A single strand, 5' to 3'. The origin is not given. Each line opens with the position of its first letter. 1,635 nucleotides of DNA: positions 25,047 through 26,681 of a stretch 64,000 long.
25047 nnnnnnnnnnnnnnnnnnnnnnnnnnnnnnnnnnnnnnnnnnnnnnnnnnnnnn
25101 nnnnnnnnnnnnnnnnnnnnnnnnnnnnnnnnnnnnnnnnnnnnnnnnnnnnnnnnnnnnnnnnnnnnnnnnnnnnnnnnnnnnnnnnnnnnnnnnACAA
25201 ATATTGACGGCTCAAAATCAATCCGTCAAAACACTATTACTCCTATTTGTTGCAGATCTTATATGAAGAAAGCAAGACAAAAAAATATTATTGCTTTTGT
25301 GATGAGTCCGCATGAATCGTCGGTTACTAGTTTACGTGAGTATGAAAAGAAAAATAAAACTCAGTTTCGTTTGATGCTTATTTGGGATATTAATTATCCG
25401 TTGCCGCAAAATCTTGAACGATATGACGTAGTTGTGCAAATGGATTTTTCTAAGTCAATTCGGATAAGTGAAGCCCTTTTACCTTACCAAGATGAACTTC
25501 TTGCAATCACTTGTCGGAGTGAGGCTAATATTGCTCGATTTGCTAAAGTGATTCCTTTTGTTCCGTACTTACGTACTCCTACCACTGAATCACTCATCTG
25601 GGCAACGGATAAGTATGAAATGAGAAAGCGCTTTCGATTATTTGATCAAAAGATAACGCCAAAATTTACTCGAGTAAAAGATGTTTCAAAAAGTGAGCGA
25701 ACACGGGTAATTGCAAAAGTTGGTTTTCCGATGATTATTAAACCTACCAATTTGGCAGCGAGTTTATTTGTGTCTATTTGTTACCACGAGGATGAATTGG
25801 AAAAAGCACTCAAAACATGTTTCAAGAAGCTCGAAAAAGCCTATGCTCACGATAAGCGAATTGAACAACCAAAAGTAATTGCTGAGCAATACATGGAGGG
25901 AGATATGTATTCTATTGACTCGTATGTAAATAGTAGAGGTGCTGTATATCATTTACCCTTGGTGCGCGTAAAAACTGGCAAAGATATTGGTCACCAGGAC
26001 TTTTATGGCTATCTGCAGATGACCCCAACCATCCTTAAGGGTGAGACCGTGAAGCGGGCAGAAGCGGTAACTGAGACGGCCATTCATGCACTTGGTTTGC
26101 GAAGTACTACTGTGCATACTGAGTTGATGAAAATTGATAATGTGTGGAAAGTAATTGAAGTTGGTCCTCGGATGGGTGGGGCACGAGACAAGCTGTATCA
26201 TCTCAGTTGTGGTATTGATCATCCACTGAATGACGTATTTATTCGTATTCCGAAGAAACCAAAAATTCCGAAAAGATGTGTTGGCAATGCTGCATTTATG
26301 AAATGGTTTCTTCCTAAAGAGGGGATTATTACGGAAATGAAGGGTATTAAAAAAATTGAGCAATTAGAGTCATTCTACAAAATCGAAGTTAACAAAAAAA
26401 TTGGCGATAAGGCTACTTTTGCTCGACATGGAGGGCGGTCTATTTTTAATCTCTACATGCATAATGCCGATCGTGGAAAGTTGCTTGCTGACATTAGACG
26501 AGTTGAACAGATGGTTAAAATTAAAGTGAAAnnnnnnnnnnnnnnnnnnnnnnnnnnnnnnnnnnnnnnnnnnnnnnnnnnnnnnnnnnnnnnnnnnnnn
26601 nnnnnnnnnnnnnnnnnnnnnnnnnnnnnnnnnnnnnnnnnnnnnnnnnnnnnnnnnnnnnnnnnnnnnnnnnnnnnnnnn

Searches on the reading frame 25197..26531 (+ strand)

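Call 86: search_protein_families(library=pfam, proteins=[window:25197-26531:+], max_evalue=0.001)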
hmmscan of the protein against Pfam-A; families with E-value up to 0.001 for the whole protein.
window:25197-26531:+ (445 aa): 4 families
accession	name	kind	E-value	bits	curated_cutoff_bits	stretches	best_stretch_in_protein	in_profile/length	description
PF13535.11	ATP-grasp_4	-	9.7e-20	71.2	27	1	176-329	2-156/160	ATP-grasp domain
PF18603.7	LAL_C2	-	4.5e-05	24.1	29.4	1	370-444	2-77/78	L-amino acid ligase C-terminal domain 2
PF07478.18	Dala_Dala_lig_C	-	6.8e-05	22.9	24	1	166-214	26-74/204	D-ala D-ala ligase C-terminus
PF01071.24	GARS_A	-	0.0002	21.7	27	1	154-248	17-104/194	Phosphoribosylglycinamide synthetase, ATP-grasp (A) domain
